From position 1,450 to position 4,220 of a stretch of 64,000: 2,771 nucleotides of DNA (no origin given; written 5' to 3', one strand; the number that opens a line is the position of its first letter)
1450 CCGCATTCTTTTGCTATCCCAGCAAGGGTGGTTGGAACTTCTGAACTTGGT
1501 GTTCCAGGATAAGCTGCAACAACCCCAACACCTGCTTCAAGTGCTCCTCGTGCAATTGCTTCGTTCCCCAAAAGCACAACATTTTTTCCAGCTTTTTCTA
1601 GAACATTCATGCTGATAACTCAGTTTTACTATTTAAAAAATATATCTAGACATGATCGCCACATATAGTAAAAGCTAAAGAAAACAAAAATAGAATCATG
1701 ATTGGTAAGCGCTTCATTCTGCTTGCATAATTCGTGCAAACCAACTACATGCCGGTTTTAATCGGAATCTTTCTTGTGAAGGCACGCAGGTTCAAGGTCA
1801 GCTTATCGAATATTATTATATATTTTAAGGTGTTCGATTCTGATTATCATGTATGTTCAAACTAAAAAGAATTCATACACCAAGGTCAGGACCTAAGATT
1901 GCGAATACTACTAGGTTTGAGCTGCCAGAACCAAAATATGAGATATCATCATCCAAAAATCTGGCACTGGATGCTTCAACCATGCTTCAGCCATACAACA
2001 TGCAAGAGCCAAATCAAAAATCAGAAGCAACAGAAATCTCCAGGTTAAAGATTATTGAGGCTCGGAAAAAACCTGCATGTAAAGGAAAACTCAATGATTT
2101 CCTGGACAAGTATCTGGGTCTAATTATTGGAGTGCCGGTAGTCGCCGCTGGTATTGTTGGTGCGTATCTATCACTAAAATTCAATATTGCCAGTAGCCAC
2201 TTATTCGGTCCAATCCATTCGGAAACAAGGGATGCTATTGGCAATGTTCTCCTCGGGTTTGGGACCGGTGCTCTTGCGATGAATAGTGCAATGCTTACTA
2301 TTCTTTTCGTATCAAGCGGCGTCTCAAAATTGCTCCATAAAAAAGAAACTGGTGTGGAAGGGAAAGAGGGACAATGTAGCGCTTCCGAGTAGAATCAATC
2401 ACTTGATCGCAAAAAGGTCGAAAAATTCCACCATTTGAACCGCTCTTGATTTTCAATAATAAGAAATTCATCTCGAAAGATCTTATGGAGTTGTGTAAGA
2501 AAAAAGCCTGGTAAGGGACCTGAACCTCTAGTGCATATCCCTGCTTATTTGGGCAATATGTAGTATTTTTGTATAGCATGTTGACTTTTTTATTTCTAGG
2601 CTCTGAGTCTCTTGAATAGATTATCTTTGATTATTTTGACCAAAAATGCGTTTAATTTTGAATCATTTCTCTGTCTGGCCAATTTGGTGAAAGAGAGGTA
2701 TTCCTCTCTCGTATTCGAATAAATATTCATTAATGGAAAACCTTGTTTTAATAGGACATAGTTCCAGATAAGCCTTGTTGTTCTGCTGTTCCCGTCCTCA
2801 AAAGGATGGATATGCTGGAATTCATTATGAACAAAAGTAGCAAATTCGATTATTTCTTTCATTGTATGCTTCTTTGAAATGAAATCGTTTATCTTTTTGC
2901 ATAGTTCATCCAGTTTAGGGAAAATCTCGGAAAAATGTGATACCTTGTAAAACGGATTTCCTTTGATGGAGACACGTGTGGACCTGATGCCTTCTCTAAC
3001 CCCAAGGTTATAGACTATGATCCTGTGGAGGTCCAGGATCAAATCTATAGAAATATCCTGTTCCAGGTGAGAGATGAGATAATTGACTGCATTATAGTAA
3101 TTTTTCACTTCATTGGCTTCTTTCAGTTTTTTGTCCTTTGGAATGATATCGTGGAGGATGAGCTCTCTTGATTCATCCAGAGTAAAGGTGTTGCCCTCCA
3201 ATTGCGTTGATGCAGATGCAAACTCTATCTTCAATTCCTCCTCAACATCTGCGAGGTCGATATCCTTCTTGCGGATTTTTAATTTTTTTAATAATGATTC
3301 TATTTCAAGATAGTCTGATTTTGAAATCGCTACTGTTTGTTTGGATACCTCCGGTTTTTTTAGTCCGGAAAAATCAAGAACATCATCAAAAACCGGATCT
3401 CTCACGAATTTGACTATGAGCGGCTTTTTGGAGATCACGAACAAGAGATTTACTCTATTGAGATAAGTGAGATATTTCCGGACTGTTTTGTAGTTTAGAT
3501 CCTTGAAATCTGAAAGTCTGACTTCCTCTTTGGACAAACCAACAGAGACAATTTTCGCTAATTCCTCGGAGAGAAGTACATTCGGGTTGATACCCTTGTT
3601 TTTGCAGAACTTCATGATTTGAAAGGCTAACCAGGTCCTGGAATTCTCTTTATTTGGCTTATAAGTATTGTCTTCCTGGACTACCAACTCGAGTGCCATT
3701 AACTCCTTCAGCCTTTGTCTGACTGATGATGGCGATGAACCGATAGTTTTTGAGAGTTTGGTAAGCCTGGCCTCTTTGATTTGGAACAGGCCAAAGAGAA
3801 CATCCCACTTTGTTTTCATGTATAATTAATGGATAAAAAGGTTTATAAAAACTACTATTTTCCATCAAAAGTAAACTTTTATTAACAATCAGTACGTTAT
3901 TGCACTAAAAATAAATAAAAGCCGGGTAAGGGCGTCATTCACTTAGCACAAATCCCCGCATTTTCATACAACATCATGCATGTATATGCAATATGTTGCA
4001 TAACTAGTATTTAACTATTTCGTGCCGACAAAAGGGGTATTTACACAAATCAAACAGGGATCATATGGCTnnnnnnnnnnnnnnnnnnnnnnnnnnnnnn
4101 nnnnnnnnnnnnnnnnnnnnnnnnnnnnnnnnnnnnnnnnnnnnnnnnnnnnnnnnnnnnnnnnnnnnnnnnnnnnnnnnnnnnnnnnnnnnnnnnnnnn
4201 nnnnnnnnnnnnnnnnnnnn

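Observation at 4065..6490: Three uncharacterised cargo genes between fic and the high-GC element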

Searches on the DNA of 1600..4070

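Call 72: search_rna_families(source=window, start=1600, end=4070, threshold=evalue, max_evalue=10)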
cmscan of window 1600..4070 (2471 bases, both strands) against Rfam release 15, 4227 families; matches with E-value up to 10: 2.
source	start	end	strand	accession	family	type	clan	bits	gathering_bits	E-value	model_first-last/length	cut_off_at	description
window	1845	1957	-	RF00471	snosnR48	Gene; snRNA; snoRNA; CD-box;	CL00066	23.7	60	8.7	1-105/105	no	Small nucleolar RNA snR48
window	2183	2248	+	RF03638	mir-1537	Gene; miRNA;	-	18.9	63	2.2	1-61/61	no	mir-1537 microRNA precursor family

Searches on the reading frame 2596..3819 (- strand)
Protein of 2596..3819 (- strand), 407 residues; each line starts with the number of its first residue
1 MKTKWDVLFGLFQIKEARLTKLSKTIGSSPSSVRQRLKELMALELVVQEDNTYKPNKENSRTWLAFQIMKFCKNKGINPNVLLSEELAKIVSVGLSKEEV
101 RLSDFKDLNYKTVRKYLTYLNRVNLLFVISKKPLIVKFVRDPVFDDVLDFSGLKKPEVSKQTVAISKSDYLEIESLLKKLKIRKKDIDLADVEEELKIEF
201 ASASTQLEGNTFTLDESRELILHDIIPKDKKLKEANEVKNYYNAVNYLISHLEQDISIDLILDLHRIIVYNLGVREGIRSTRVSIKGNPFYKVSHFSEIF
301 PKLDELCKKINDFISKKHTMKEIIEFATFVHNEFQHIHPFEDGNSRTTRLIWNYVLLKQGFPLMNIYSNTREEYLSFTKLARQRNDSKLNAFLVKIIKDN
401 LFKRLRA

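Call 3: search_protein_families(library=pfam, proteins=[window:2596-3819:-], max_evalue=1)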
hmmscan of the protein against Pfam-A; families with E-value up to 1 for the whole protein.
window:2596-3819:- (407 aa): 9 families
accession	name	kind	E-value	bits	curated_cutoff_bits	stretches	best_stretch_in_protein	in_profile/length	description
PF02661.23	Fic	-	1.6e-14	54.9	24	1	256-356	2-93/93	Fic/DOC family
PF14947.12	HTH_45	-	0.0008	19.8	25.5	0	12-54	12-57/77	Winged helix-turn-helix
PF13784.11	Fic_N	-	0.004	17.6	26.7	1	201-247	36-79/82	Fic/DOC family N-terminal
PF09339.16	HTH_IclR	-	0.023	14.9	22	1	17-49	19-51/52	IclR helix-turn-helix domain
PF01325.25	Fe_dep_repress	-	0.029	15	26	1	17-48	23-54/60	Iron dependent repressor, N-terminal DNA binding domain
PF13412.12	HTH_24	-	0.033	14.2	21.9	1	21-46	22-47/48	Winged helix-turn-helix DNA-binding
PF13404.12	HTH_AsnC-type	-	0.096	13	27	1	19-40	20-41/42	AsnC-type helix-turn-helix domain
PF01047.28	MarR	-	0.12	12.7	24.6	1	3-47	4-48/59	MarR family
PF04492.19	Phage_rep_O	-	0.21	12.6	28.7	0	20-59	53-92/95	Bacteriophage replication protein O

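Call 4: search_protein_families(library=padloc, proteins=[window:2596-3819:-], max_evalue=1)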
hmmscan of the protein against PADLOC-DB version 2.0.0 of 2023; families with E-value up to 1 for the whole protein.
window:2596-3819:- (407 aa): 11 families
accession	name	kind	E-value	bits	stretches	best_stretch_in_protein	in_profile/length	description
PDLC04840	PDC-S04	-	1.2e-29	101.7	1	193-390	8-205/227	-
PDLC03963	SoFic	-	6.7e-26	89.5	1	201-392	61-252/361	-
PDLC04837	PDC-S04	-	1.6e-23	81.2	1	190-395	19-222/234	-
PDLC04836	PDC-S04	-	3.9e-20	70.1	1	175-387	4-217/244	-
PDLC04839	PDC-S04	-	2.1e-15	54.9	1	228-398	30-203/205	-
PDLC04838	PDC-S04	-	3.8e-11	41.2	1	231-399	38-204/209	-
PDLC04966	PDC-S24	-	1.9e-09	34.9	1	236-361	214-341/497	-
PDLC04842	PDC-S04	-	1.4e-06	26.2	1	306-400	86-173/202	-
PDLC04841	PDC-S04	-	8.9e-06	23.5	1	169-395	42-266/292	-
PDLC05078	PDC-S72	-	0.00011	19.5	1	307-365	156-214/377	-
PDLC01848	CARF3--CARF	-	0.0059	14.3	1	16-50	149-183/197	-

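Call 5: search_protein_families(library=ncbifam, proteins=[window:2596-3819:-], max_evalue=1)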
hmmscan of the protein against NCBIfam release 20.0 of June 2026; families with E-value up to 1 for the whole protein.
window:2596-3819:- (407 aa): 9 families
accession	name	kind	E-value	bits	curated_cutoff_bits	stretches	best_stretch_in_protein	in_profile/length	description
NF046030.1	ProtAdlyltaseSoFic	equivalog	9e-07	28.2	550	1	303-361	159-216/361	protein adenylyltransferase Fic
NF041381.1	XopAC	subfamily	1.9e-06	26.9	450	1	302-386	355-441/451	XopAC/AvrAC family type III secretion system effector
NF046029.1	ProtAdlyltaseNmFic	equivalog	1.8e-05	24.6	230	1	305-395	70-153/177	protein adenylyltransferase Fic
TIGR02613.1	mob_myst_B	hypoth_equivalog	7e-05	22.8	124.4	1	299-364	86-149/186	mobile mystery protein B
NF040939.2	trans_reg_lrs14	equivalog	0.014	15.4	90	1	3-52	22-72/103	Lrs14 family HTH-type transcriptional regulator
NF053610.1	Sso10a_fam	subfamily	0.015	15.3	60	0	108-126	29-47/64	Sso10a family chromatin protein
TIGR01550.1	DOC_P1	subfamily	0.031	14.4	38.65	1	304-382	30-107/122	type II toxin-antitoxin system death-on-curing family toxin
TIGR02702.1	SufR_cyano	equivalog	0.066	12.9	178.8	1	3-51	2-50/208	iron-sulfur cluster biosynthesis transcriptional regulator SufR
NF053606.1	Sta1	subfamily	0.35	11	80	1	3-55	21-73/100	Sta1 family transcriptional regulator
